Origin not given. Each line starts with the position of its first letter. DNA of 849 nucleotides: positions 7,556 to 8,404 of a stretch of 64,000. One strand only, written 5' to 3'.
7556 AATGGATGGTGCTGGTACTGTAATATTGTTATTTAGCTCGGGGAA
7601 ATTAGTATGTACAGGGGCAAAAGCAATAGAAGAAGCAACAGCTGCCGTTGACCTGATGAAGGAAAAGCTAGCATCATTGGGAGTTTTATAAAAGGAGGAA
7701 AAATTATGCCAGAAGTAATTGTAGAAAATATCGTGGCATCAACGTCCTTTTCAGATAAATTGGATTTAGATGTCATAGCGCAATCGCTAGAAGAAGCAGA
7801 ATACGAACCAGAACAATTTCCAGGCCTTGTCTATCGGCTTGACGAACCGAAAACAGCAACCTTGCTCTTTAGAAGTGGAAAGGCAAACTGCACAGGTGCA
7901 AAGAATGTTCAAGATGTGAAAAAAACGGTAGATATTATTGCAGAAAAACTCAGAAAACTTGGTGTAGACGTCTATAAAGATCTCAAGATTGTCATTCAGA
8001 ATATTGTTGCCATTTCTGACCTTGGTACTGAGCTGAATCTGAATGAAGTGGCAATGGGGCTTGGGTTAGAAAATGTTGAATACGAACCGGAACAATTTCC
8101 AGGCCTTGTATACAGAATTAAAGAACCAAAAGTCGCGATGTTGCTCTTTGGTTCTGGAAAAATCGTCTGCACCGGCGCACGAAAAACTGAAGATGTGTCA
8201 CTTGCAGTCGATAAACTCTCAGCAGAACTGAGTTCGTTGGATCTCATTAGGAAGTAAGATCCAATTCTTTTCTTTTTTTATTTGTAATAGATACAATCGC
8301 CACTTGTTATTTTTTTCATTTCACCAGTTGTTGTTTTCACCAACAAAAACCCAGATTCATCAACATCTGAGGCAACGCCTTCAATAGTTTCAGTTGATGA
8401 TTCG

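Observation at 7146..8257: Tandem TBP paralogs sharing identical 26-32-nt stretches: sign of gene conversion between repeats and paralogs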

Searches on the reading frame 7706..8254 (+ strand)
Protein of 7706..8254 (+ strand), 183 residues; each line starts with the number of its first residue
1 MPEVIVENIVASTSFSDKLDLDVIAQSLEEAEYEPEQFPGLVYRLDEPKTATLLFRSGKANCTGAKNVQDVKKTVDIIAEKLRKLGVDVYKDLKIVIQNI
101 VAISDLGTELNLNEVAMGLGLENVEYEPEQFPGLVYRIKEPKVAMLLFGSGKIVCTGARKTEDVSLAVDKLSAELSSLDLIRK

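Call 5: search_protein_families(library=pfam, proteins=[window:7706-8254:+])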
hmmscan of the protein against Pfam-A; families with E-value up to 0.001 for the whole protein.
window:7706-8254:+ (183 aa): 2 families
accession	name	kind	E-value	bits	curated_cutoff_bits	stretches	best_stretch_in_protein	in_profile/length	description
PF00352.27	TBP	-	5.3e-61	202.9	22.9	2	95-176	2-83/85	Transcription factor TFIID (or TATA-binding protein, TBP)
PF12608.13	T4bSS_IcmS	-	0.00016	22.5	27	0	107-181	19-87/93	Type IVb secretion, IcmS, effector-recruitment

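Call 7: find_homologous_proteins(query=window:7706-8254:+)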
Query window:7706-8254:+ (183 aa): 8000 proteins with E <= 0.001 among 8000 candidates; the best 120 are listed.
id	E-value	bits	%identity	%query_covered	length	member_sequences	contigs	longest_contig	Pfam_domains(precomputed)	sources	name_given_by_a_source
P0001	8.4e-113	392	85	99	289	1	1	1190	PF00352.28,PF11858.15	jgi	-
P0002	3.2e-106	370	84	97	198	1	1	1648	PF00352.28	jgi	-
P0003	4.9e-105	366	95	100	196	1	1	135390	PF00352.28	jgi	jgi:transcription initiation factor TFIID TATA-box-binding protein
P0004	7.0e-105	366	94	100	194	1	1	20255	PF00352.28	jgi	jgi:transcription initiation factor TFIID TATA-box-binding protein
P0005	8.3e-105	366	94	100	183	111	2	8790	PF00352.28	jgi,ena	-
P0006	1.0e-104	365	94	100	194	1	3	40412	PF00352.28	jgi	jgi:transcription initiation factor TFIID TATA-box-binding protein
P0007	2.5e-104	364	93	100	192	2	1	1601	PF00352.28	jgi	-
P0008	4.6e-104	363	93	100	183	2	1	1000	PF00352.28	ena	-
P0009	6.1e-104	363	93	100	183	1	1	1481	PF00352.28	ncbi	-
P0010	6.9e-104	363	93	100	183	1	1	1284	PF00352.28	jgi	-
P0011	1.2e-103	362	93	100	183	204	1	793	PF00352.28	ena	-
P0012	1.2e-103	362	93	100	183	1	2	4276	PF00352.28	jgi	-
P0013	1.8e-103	361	93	100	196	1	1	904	PF00352.28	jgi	jgi:transcription initiation factor TFIID TATA-box-binding protein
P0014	2.3e-103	361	93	100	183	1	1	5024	PF00352.28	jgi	-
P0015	2.6e-103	361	93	100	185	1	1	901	PF00352.28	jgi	jgi:transcription initiation factor TFIID TATA-box-binding protein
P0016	4.0e-103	360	93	100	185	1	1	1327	PF00352.28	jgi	jgi:transcription initiation factor TFIID TATA-box-binding protein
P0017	5.0e-103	360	94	100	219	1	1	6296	PF00352.28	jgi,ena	-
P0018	5.6e-103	360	61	99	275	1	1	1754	PF00352.28,PF11858.15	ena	-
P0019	1.9e-102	358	92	100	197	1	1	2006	PF00352.28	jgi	jgi:transcription initiation factor TFIID TATA-box-binding protein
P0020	2.2e-102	358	94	100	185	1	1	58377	PF00352.28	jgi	-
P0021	3.5e-102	357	92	100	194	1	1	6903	PF00352.28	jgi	jgi:transcription initiation factor TFIID TATA-box-binding protein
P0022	3.6e-102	357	91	100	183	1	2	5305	PF00352.28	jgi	jgi:transcription initiation factor TFIID TATA-box-binding protein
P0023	3.9e-102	357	93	100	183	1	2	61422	PF00352.28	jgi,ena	-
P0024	6.8e-102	356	93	100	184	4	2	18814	PF00352.28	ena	-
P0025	1.2e-101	355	92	100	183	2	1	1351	PF00352.28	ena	-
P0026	1.2e-101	355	91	100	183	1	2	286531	PF00352.28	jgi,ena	-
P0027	1.3e-101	355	91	100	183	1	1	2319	PF00352.28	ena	-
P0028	1.4e-101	355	91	100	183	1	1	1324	PF00352.28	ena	-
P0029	1.6e-101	355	92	100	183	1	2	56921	PF00352.28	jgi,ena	jgi:transcription initiation factor TFIID TATA-box-binding protein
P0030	2.2e-101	354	92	100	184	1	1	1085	PF00352.28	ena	-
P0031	3.1e-101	354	92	100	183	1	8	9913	PF00352.28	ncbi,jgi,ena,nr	ncbi:MAG: TATA-box-binding protein [Thermoplasmata archaeon]|nr:MAG: TATA-box-binding protein [Therm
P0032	3.2e-101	354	92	100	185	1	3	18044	PF00352.28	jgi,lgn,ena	jgi:transcription initiation factor TFIID TATA-box-binding protein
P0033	3.4e-101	354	92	100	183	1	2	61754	PF00352.28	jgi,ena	-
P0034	3.4e-101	354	91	100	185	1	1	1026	PF00352.28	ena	-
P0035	3.8e-101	354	91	100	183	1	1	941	PF00352.28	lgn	-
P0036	4.3e-101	354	92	100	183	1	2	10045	PF00352.28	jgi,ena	-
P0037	4.3e-101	354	92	100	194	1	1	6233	PF00352.28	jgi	jgi:transcription initiation factor TFIID TATA-box-binding protein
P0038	6.0e-101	353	91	100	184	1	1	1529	PF00352.28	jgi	jgi:transcription initiation factor TFIID TATA-box-binding protein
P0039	6.9e-101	353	91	100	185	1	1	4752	PF00352.28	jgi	-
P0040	7.2e-101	353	91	100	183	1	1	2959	PF00352.28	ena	-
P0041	7.6e-101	353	92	100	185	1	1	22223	PF00352.28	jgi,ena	-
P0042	8.0e-101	353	91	100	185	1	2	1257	PF00352.28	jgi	jgi:transcription initiation factor TFIID TATA-box-binding protein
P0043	8.9e-101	353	91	100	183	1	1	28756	PF00352.28,PF11858.15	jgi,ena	-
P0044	9.3e-101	352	92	100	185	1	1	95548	PF00352.28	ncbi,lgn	-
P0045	9.9e-101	352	91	100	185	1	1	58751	PF00352.28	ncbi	-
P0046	1.0e-100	352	92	100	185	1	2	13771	PF00352.28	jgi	jgi:transcription initiation factor TFIID TATA-box-binding protein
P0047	1.1e-100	352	91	100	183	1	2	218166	PF00352.28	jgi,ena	-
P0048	1.1e-100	352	91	100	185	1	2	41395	PF00352.28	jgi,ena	jgi:transcription initiation factor TFIID TATA-box-binding protein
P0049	1.2e-100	352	90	100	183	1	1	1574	PF00352.28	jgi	jgi:transcription initiation factor TFIID TATA-box-binding protein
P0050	1.2e-100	352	91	100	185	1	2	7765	PF00352.28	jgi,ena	-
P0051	1.4e-100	352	92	100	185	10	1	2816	PF00352.28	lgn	-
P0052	1.4e-100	352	91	100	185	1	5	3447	PF00352.28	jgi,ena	jgi:transcription initiation factor TFIID TATA-box-binding protein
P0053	1.5e-100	352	90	100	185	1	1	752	PF00352.28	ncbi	-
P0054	1.5e-100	352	90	100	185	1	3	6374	PF00352.28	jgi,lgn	jgi:transcription initiation factor TFIID TATA-box-binding protein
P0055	1.8e-100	352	91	100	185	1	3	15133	PF00352.28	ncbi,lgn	-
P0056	1.8e-100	352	90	100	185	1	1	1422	PF00352.28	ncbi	-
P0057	1.9e-100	351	91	100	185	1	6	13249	PF00352.28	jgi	jgi:transcription initiation factor TFIID TATA-box-binding protein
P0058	1.9e-100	351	91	100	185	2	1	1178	PF00352.28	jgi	-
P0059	1.9e-100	351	90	100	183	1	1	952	PF00352.28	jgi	jgi:transcription initiation factor TFIID TATA-box-binding protein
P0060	1.9e-100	351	91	100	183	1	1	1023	PF00352.28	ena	-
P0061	1.9e-100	351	91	100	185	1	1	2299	PF00352.28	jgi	jgi:transcription initiation factor TFIID TATA-box-binding protein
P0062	1.9e-100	351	91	100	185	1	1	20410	PF00352.28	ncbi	-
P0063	2.4e-100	351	91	100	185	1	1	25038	PF00352.28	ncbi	-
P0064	2.6e-100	351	91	100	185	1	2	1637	PF00352.28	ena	-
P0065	2.6e-100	351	91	100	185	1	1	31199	PF00352.28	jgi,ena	-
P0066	2.7e-100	351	92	100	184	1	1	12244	PF00352.28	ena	-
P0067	2.8e-100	351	90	100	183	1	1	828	PF00352.28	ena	-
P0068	2.8e-100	351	90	100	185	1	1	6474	PF00352.28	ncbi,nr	ncbi:MAG: TATA-box-binding protein [Euryarchaeota archaeon RBG_13_31_8]|nr:MAG: TATA-box-binding pro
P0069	3.5e-100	351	91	100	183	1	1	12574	PF00352.28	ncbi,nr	ncbi:MAG: TATA-box-binding protein [Euryarchaeota archaeon]|nr:TATA-box-binding protein [Euryarchaeo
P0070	4.4e-100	350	91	100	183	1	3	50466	PF00352.28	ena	-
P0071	4.6e-100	350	91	100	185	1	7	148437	PF00352.28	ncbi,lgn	-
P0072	4.6e-100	350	92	100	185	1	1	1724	PF00352.28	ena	-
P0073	4.8e-100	350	91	100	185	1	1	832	PF00352.28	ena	-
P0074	5.8e-100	350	91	100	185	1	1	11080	PF00352.28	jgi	jgi:transcription initiation factor TFIID TATA-box-binding protein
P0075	5.9e-100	350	91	100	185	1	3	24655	PF00352.28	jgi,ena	jgi:transcription initiation factor TFIID TATA-box-binding protein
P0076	6.2e-100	350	90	100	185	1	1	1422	PF00352.28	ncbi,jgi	jgi:transcription initiation factor TFIID TATA-box-binding protein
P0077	7.1e-100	350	90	100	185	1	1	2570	PF00352.28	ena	-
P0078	8.0e-100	349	90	100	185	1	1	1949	PF00352.28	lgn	-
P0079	8.1e-100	349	90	100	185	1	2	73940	PF00352.28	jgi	jgi:transcription initiation factor TFIID TATA-box-binding protein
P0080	8.9e-100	349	89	100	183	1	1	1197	PF00352.28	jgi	jgi:transcription initiation factor TFIID TATA-box-binding protein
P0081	1.0e-99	349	91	100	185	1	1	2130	PF00352.28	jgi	jgi:transcription initiation factor TFIID TATA-box-binding protein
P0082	1.1e-99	349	91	100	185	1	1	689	PF00352.28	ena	-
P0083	1.1e-99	349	91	100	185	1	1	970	PF00352.28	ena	-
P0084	1.7e-99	348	90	100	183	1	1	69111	PF00352.28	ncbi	-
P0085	1.7e-99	348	90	100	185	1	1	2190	PF00352.28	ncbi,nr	ncbi:MAG: TATA-box-binding protein [Epsilonproteobacteria bacterium]|nr:TATA-box-binding protein [Ca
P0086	2.3e-99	348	91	100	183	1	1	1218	PF00352.28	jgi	jgi:transcription initiation factor TFIID TATA-box-binding protein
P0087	2.7e-99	348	91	100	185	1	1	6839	PF00352.28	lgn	-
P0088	3.2e-99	347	90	100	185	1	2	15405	PF00352.28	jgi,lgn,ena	-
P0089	3.6e-99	347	91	100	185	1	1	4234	PF00352.28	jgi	jgi:transcription initiation factor TFIID TATA-box-binding protein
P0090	4.1e-99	347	91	100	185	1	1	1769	PF00352.28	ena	-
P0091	4.5e-99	347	89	100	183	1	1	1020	PF00352.28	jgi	-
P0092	5.1e-99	347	90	100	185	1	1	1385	PF00352.28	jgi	jgi:transcription initiation factor TFIID TATA-box-binding protein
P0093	7.3e-99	346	90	100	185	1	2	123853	PF00352.28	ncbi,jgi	jgi:transcription initiation factor TFIID TATA-box-binding protein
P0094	7.8e-99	346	90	100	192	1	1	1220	PF00352.28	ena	-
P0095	7.8e-99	346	91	100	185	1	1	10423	PF00352.28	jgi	-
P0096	8.7e-99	346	90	100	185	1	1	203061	PF00352.28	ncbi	-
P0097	1.1e-98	346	89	100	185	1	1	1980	PF00352.28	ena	-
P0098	1.2e-98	346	89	100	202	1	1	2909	PF00352.28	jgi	jgi:transcription initiation factor TFIID TATA-box-binding protein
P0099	1.3e-98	346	90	100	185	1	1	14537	PF00352.28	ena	-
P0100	1.3e-98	345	89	100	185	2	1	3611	PF00352.28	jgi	-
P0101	1.3e-98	345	89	100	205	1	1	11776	PF00352.28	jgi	jgi:transcription initiation factor TFIID TATA-box-binding protein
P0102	2.0e-98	345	90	100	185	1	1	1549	PF00352.28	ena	-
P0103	2.1e-98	345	88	99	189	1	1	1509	PF00352.28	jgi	jgi:transcription initiation factor TFIID TATA-box-binding protein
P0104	2.2e-98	345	89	99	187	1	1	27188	PF00352.28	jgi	-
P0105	2.2e-98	345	89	100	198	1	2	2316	PF00352.28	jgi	jgi:transcription initiation factor TFIID TATA-box-binding protein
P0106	2.4e-98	345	89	100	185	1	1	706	PF00352.28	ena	-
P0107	3.2e-98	344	89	100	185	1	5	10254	PF00352.28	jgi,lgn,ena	jgi:transcription initiation factor TFIID TATA-box-binding protein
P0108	3.9e-98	344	90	96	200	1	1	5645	PF00352.28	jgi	-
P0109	5.0e-98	344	90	100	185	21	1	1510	PF00352.28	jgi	jgi:transcription initiation factor TFIID TATA-box-binding protein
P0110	8.2e-98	343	89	100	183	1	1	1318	PF00352.28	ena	-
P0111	8.5e-98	343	88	100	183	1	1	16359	PF00352.28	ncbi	-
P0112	8.5e-98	343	88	100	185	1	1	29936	PF00352.28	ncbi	-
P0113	9.5e-98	343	89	100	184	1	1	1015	PF00352.28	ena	-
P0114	1.1e-97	342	89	100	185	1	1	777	PF00352.28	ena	-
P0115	1.2e-97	342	88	99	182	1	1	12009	PF00352.28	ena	-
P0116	1.2e-97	342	88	100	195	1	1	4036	PF00352.28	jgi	jgi:transcription initiation factor TFIID TATA-box-binding protein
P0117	1.3e-97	342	89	100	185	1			PF00352.28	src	-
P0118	1.3e-97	342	89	100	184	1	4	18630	PF00352.28,PF11858.15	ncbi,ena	-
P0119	1.6e-97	342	87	100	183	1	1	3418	PF00352.28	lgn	-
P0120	1.8e-97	342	88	100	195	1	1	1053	PF00352.28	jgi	jgi:transcription initiation factor TFIID TATA-box-binding protein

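Call 9: find_related_loci(query=window:7706-8254:+, collection=genome_contigs, flank=3000)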
Query window:7706-8254:+ (183 aa) in genome_contigs; peptide patterns used: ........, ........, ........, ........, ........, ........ (x = any residue, [..] = any of these).
600 stretches matched a pattern (row limit reached: there are more); 576 encode a relative of the query (tblastn E <= 1e-3); the best 80 are kept; 80 distinct loci.
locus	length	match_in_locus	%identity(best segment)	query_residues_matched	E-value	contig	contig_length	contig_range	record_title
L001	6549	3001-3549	95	1-183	2e-114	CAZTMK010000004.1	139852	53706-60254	MAG TPA_asm: uncultured Thermoplasmatales archaeon isolate SRP323688_co1_285 genome assembly, contig: NODE_231_length_13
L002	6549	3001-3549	95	1-183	2e-114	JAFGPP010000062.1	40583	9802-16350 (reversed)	MAG: Thermoplasmatota archaeon isolate Zod_Metabat.7 k87_3629509, whole genome shotgun sequence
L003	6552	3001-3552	92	1-182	7e-109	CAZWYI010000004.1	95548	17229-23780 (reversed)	MAG TPA_asm: uncultured Thermoplasmatales archaeon isolate binchicken_co17_260 genome assembly, contig: NODE_686_length_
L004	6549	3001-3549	88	1-183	2e-106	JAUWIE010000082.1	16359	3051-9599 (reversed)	MAG: Thermoplasmatota archaeon isolate CSMAG_2286 CSMAG_2286_k141_572814_length_16359_cov_9.9878, whole genome shotgun s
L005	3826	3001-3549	88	1-183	1e-105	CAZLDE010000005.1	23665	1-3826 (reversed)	MAG TPA_asm: uncultured Thermoplasmatales archaeon isolate SRP098346_co1_225 genome assembly, contig: NODE_1853_length_2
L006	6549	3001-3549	88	1-183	2e-105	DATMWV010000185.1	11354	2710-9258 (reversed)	MAG TPA_asm: Thermoplasmatota archaeon isolate SMAG_U13103 k141_142042, whole genome shotgun sequence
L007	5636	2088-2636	87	1-183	5e-105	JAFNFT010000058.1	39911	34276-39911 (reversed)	MAG: Methanobacteriota archaeon isolate bin_19 PROKKA_contig000058, whole genome shotgun sequence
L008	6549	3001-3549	87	1-183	4e-105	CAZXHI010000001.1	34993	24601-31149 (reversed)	MAG TPA_asm: uncultured Thermoplasmatales archaeon isolate SRP185410_co1_277 genome assembly, contig: k141_1249837, whol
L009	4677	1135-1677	88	1-181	9e-105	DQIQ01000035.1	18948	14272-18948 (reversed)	MAG TPA_asm: Thermoplasmata archaeon isolate 3300003432D scaffold_35, whole genome shotgun sequence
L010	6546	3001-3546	87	1-182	1e-104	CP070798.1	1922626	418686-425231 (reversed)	MAG: Thermoplasmatales archaeon isolate bin14 chromosome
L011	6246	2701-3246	87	1-182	5e-104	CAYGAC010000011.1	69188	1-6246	MAG TPA_asm: uncultured Thermoplasmatales archaeon isolate ERP108616_co1_401 genome assembly, contig: k119_1424215, whol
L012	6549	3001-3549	85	1-183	4e-103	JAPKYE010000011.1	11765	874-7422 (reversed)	MAG: Methanobacteriota archaeon isolate LacPavin_0920_SED4_MAG_39_12 LacPavin_0920_SED4_scaffold_2100544, whole genome s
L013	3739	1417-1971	86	1-183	3e-104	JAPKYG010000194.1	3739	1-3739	MAG: Methanobacteriota archaeon isolate LacPavin_0920_SED3_MAG_41_62 LacPavin_0920_SED3_scaffold_2261180, whole genome s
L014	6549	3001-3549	85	1-183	2e-101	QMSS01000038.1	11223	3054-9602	MAG: Thermoplasmata archaeon isolate B82_G9 B82_Guay9_scaffold_06607, whole genome shotgun sequence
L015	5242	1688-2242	83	1-183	2e-100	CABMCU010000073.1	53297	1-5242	uncultured archaeon isolate LFW-68_2 genome assembly, contig: LFW682_36, whole genome shotgun sequence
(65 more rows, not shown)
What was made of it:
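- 7706..8257 (+): TBP2: the canonical, extremely conserved 183-aa TBP. Many Thermoplasmatota proteins are 85-95% identical (calls 7, 9).
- Tried and rejected: Taxonomy rests on the names of related MAGs (calls 7, 9).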

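Call 45: find_encoding_contigs(protein=P0001, flank=1500, max_places=2)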
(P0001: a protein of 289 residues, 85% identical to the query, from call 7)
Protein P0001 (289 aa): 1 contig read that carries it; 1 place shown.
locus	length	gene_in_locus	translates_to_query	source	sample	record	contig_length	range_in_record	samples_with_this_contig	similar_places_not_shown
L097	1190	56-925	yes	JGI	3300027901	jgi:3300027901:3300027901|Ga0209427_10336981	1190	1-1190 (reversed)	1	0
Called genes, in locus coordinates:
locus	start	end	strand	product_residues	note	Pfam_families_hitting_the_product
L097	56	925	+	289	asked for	PF00352:TBP, PF11858:DUF3378 (faint), PF00352:TBP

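Call 46: find_encoding_contigs(protein=P0002, flank=1500, max_places=2)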
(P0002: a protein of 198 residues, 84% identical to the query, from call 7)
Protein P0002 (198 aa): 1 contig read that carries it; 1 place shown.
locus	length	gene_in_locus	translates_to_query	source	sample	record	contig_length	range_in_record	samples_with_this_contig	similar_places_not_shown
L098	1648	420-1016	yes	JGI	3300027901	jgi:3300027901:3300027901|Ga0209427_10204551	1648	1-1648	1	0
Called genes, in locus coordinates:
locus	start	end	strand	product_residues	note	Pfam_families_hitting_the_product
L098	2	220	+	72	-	?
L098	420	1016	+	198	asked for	PF00352:TBP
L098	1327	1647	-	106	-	?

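Call 51: search_solved_structures(query=window:7706-8254:+, max_evalue=1e-20)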
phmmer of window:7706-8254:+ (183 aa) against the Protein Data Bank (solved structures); distinct sequences matched with E-value up to 1e-20: 35.
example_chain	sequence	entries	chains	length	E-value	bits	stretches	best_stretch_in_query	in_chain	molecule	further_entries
2z8u_A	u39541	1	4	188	1.7e-53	184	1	2-172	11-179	TATA-box-binding protein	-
1pcz_A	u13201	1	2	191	2.1e-48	167.4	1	5-181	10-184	TATA-BINDING PROTEIN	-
1ais_A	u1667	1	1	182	5.8e-48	166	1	5-176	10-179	PROTEIN (TATA-BINDING PROTEIN)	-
1d3u_A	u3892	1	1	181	6.1e-48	165.9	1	5-176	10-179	TATA-BINDING PROTEIN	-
1mp9_A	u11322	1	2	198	6.1e-45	156.2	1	4-182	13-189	TATA-binding protein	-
1vto_A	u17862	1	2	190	1.2e-32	116.2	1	6-177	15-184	TATA BINDING PROTEIN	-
1qn3_A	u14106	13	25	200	1.4e-32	116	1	6-177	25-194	TRANSCRIPTION INITIATION FACTOR TFIID-1 | TATA-BOX-BINDING PROTEIN | PROTEIN (TATA BINDING PROTEIN (TBP))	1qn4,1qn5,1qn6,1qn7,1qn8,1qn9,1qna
1vtl_E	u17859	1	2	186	1.4e-32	116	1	6-176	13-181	TATA BINDING PROTEIN (TBP)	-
9ow7_B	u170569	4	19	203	1.4e-32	115.9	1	6-177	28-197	TATA-box-binding protein 1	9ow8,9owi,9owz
6ueo_A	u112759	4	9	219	1.9e-32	115.6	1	6-177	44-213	TATA-box-binding protein 1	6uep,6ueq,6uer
6njq_B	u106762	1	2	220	1.9e-32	115.5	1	6-177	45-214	TATA-box-binding protein 1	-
1tbp_A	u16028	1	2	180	4.5e-32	114.3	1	6-175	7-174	TATA-BINDING PROTEIN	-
4v1n_O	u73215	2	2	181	4.5e-32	114.3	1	6-175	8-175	TATA-BOX-BINDING PROTEIN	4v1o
1ngm_A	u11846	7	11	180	4.5e-32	114.3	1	6-175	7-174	Transcription initiation factor TFIID | PROTEIN (TATA BINDING PROTEIN (TBP)) | TATA-BOX-BINDING PROTEIN, TBP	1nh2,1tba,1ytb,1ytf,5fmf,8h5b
4wzs_D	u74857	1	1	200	8.9e-32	113.3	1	6-169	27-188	ECU04_1440 protein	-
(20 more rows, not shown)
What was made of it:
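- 7706..8257 (+): Closest solved structures are the archaeal TBPs 2z8u, 1pcz, 1ais and 1d3u (call 51).
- On TATA-binding protein (Pfam PF00352, two-repeat saddle): TBP2 matches the solved archaeal TBPs 2z8u, 1pcz, 1ais and 1d3u at E 1e-48 to 1e-53 (call 51).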
